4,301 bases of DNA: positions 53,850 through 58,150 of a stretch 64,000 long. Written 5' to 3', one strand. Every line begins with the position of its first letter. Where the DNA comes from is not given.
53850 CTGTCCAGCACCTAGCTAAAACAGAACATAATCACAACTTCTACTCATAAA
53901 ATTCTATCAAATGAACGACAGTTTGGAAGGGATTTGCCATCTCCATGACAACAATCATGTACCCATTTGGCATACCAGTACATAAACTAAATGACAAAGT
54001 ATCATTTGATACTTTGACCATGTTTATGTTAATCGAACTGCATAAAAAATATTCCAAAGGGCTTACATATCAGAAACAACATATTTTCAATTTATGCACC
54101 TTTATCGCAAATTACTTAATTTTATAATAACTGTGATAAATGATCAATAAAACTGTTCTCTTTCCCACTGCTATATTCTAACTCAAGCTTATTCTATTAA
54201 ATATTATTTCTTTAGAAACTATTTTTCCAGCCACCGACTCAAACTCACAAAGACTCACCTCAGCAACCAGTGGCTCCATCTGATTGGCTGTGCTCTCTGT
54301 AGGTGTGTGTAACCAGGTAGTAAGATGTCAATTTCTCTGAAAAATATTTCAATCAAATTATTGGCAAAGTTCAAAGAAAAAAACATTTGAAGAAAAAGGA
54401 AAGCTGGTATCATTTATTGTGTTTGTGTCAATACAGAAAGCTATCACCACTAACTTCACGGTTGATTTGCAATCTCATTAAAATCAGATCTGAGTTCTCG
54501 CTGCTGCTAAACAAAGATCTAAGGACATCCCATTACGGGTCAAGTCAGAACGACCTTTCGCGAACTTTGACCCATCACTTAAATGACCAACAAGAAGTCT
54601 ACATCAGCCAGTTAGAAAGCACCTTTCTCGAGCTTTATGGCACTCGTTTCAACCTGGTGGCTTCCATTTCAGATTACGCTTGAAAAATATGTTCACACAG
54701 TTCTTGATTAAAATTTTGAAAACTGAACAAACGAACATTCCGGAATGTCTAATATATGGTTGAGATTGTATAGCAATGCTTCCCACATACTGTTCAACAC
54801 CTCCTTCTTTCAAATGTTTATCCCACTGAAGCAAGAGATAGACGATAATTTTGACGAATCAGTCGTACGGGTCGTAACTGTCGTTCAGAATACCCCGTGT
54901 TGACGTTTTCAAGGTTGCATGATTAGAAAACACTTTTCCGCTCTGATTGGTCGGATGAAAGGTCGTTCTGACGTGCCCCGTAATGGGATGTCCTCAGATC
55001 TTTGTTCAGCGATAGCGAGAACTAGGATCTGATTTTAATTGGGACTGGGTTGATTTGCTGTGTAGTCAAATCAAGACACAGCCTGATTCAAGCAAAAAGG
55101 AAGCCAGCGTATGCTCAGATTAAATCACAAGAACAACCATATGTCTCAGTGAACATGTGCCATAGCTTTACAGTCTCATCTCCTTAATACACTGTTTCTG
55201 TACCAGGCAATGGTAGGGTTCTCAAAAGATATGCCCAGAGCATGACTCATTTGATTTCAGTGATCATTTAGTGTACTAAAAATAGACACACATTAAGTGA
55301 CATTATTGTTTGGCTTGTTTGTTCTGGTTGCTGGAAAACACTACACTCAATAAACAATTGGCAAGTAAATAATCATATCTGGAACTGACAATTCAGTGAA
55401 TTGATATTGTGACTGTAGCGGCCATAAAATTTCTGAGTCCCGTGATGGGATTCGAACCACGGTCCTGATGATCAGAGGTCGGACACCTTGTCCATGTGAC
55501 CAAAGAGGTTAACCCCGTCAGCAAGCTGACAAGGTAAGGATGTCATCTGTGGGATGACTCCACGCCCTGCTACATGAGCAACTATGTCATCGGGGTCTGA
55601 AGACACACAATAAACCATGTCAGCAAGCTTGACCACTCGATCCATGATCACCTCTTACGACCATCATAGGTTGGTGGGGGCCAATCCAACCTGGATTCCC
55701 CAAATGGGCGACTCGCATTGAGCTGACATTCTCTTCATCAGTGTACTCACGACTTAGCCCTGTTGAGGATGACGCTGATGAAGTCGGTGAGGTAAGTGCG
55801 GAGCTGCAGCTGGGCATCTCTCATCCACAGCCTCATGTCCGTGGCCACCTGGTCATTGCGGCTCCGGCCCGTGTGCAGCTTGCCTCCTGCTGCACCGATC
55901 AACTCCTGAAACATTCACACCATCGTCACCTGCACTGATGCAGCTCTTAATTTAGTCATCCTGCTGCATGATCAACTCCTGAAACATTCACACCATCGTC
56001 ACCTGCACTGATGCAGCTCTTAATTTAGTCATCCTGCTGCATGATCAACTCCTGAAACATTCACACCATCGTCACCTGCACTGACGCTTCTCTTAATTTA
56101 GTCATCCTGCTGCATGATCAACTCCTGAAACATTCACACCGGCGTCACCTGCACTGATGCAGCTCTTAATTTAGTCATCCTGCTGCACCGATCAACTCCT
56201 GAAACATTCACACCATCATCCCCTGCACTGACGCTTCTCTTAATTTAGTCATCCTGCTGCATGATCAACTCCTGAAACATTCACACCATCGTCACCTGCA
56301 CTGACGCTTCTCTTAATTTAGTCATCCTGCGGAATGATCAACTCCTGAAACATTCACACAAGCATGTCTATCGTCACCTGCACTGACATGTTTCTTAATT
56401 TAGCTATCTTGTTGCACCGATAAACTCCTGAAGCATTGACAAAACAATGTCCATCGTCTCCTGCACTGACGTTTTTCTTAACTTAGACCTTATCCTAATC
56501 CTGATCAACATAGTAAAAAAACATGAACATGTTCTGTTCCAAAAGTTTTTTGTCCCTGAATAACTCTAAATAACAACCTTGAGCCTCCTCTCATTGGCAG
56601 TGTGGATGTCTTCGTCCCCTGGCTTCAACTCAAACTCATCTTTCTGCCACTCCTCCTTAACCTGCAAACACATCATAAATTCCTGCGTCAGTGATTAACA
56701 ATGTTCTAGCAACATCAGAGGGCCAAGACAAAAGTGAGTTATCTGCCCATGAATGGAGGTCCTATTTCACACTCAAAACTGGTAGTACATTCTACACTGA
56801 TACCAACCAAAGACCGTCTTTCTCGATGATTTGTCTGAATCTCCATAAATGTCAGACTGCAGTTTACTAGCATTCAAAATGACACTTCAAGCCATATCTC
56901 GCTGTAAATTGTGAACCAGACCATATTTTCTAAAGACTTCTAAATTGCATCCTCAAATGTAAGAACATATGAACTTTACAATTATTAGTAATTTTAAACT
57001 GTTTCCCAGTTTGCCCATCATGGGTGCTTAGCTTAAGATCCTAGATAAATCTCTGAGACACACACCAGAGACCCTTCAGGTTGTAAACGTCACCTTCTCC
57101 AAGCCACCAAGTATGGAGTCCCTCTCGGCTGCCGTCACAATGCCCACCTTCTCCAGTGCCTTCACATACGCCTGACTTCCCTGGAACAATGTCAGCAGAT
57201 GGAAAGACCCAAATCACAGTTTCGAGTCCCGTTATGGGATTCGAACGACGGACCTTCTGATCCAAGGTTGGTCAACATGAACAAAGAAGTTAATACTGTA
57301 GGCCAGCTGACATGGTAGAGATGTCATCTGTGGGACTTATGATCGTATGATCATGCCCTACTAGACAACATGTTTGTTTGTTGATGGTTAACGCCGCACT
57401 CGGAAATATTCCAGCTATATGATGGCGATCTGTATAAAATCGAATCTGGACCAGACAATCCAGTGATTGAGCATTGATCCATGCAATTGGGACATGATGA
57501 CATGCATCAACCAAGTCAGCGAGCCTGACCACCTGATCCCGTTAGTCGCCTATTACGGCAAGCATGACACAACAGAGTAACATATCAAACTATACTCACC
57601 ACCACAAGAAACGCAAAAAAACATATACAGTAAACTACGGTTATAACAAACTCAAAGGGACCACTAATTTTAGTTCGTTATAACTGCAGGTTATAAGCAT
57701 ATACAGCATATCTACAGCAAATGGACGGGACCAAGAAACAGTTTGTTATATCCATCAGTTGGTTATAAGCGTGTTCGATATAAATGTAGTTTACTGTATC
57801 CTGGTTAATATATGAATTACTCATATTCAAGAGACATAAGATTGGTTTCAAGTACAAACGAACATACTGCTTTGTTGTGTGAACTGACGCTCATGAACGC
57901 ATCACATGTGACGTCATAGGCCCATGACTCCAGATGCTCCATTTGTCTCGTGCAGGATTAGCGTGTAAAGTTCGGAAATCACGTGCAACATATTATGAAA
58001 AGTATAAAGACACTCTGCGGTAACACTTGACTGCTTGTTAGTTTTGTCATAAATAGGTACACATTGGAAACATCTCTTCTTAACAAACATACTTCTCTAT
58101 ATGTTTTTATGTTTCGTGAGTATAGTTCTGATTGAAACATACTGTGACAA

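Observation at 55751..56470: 72-bp array (~8 copies) is a tandem amplification of an ASL 3' splice site plus the first 22 nt of the exon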

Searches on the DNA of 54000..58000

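Call 64: search_rna_families(source=window, start=54000, end=58000, threshold=evalue, max_evalue=0.1)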
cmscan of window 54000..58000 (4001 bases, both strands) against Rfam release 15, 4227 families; matches with E-value up to 0.1: 0.
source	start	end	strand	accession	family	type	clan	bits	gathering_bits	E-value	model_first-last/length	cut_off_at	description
